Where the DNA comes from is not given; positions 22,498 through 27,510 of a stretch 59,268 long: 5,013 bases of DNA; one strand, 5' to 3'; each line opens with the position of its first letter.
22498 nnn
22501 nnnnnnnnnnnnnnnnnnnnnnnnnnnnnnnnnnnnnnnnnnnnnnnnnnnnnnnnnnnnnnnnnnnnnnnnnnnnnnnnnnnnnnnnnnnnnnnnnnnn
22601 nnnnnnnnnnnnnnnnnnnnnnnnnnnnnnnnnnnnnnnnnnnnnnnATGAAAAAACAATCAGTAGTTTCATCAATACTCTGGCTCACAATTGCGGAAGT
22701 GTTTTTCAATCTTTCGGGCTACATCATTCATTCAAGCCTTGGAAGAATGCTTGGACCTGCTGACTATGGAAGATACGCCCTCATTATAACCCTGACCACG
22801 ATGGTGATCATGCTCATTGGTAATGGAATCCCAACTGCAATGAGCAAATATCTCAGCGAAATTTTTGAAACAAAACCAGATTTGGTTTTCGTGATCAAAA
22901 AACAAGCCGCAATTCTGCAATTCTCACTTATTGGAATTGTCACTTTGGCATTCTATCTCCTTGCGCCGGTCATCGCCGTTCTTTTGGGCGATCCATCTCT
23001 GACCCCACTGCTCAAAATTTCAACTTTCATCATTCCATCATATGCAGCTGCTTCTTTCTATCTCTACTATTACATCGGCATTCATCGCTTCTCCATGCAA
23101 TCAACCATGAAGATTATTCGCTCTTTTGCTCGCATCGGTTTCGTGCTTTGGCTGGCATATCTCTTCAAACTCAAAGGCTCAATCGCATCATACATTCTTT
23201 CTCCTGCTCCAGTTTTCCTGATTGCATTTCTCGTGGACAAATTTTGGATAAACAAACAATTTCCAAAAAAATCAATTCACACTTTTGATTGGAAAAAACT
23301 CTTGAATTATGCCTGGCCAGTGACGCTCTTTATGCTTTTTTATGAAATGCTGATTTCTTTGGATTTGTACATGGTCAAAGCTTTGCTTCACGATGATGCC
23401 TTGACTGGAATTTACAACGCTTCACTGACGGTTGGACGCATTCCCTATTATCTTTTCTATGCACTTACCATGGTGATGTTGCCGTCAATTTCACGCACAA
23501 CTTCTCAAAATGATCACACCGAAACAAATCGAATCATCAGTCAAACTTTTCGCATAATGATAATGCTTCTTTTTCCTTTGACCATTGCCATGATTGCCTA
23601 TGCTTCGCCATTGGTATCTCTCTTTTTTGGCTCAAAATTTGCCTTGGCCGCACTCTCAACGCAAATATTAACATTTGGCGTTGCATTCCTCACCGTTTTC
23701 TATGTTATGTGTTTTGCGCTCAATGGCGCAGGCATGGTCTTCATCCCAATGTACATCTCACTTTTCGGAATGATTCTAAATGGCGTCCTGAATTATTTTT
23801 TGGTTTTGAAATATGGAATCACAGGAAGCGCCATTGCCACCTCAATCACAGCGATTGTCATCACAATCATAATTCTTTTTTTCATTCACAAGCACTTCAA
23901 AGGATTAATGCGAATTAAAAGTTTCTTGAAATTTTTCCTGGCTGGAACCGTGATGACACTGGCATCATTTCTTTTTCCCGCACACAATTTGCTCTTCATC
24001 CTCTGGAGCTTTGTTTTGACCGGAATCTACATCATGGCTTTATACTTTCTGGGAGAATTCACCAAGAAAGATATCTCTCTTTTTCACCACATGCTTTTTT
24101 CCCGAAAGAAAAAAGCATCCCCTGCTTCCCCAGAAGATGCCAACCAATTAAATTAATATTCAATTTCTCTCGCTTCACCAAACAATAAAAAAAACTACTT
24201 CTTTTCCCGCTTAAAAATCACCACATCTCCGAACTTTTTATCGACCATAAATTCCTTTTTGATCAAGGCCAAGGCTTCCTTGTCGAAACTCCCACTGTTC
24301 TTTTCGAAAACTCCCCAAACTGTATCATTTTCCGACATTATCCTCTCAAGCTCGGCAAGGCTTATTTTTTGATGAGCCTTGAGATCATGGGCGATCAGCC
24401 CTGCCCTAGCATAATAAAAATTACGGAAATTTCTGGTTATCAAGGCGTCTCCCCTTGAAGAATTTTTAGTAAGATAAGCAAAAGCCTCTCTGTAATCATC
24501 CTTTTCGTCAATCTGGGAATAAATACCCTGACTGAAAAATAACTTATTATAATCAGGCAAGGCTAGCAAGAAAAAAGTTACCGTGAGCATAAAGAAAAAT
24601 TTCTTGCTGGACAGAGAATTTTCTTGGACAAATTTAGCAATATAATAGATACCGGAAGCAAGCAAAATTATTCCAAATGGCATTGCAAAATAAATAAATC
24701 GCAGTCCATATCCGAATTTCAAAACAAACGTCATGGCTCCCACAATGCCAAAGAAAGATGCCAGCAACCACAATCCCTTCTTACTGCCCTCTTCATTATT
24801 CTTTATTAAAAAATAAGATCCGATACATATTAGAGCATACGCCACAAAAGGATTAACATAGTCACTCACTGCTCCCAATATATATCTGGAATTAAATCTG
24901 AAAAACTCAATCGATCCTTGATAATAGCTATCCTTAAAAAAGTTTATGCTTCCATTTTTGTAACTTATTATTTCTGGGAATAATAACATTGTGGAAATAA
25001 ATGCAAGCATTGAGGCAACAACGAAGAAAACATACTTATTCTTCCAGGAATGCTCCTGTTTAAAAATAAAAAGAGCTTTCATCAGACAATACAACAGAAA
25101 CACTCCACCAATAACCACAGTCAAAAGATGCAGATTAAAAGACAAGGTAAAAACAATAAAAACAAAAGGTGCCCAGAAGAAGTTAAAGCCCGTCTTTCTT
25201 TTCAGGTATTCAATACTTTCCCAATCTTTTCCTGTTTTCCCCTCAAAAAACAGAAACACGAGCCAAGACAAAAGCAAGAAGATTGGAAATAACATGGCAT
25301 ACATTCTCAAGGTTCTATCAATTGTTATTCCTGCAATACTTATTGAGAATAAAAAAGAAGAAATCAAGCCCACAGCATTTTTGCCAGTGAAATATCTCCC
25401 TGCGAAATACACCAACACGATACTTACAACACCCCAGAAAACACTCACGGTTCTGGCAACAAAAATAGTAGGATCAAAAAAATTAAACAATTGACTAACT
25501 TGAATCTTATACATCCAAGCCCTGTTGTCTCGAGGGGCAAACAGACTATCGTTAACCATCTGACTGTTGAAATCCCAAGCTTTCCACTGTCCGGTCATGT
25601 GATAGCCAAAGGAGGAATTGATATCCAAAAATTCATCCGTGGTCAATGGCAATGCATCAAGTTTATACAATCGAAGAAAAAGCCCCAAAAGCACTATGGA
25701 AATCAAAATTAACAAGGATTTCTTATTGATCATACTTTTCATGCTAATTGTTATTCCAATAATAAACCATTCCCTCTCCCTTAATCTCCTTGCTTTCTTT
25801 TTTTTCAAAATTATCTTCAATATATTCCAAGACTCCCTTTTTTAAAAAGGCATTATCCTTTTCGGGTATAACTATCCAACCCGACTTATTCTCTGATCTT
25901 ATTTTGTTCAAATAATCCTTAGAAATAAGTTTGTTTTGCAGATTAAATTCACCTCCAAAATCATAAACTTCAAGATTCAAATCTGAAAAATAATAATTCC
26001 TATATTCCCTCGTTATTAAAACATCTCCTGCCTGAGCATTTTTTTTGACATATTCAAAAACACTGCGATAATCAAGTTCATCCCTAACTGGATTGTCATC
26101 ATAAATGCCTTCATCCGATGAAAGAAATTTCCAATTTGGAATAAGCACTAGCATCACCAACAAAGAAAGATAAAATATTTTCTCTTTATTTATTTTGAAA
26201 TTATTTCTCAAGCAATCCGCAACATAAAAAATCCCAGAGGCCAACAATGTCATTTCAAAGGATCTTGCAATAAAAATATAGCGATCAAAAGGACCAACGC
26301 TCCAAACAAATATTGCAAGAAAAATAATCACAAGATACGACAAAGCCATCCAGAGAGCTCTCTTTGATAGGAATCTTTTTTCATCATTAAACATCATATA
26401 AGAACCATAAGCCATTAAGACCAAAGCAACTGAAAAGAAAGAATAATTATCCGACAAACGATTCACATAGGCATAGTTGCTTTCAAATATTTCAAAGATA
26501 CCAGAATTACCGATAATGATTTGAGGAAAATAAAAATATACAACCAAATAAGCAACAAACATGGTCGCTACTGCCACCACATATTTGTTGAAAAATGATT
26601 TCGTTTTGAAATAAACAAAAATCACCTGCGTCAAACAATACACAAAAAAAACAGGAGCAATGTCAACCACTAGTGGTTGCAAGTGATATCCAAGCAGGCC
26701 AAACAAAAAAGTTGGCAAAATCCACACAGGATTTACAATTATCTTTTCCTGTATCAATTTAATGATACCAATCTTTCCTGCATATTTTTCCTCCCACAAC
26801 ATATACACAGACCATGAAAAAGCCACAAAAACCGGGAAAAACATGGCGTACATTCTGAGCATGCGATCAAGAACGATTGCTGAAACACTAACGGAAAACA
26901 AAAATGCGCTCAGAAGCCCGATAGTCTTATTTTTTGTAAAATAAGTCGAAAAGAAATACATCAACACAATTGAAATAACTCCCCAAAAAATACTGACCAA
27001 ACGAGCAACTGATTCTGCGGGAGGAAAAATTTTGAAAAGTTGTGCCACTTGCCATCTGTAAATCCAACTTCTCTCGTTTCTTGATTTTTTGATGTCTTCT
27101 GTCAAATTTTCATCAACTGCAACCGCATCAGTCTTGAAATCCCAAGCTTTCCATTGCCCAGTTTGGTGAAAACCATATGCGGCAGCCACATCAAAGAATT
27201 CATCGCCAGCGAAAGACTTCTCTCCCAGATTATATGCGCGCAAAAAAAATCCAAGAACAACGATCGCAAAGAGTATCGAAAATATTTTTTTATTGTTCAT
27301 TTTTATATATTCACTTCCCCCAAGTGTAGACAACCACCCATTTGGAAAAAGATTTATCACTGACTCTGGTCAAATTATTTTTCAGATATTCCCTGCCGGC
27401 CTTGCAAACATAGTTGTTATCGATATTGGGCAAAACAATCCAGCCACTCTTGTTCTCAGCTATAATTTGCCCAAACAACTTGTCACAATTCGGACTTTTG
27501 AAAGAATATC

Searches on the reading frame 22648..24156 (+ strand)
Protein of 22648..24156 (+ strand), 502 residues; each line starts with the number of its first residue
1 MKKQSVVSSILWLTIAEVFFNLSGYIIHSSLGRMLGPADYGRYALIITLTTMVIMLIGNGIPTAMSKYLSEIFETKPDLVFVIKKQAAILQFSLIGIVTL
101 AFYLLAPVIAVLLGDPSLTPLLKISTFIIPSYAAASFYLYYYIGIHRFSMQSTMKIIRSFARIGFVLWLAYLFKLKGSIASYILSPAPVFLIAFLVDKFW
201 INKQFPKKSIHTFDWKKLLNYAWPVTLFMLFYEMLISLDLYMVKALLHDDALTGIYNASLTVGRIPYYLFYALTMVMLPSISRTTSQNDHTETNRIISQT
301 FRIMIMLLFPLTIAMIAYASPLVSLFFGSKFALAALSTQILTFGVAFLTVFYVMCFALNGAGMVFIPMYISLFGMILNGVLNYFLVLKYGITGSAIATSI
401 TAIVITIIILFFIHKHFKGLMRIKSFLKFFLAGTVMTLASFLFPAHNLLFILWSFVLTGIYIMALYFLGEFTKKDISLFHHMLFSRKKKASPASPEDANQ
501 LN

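Call 25: search_protein_families(library=pfam, proteins=[window:22648-24156:+], max_evalue=0.001)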
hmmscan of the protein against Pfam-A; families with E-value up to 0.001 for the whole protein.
window:22648-24156:+ (502 aa): 4 families
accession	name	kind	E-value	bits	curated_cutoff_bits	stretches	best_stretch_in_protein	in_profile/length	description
PF01943.22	Polysacc_synt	-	2.3e-22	80.1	28.2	1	7-284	2-273/274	Polysaccharide biosynthesis protein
PF13440.11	Polysacc_synt_3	-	4e-20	72.7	23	1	31-332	2-289/293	Polysaccharide biosynthesis protein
PF03023.19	MurJ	-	5.6e-13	48.8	27.4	1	90-439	62-423/451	Lipid II flippase MurJ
PF01554.23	MatE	-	2.2e-08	34.4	24.9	1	224-384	1-161/161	MatE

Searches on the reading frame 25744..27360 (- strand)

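Call 3: search_protein_families(library=pfam, proteins=[window:25744-27360:-], max_evalue=0.01)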
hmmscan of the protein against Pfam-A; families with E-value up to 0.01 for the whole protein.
window:25744-27360:- (538 aa): 1 family
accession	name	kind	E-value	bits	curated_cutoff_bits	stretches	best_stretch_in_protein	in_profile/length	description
PF13231.12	PMT_2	-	0.00088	20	26.1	1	101-192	6-96/160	Dolichyl-phosphate-mannose-protein mannosyltransferase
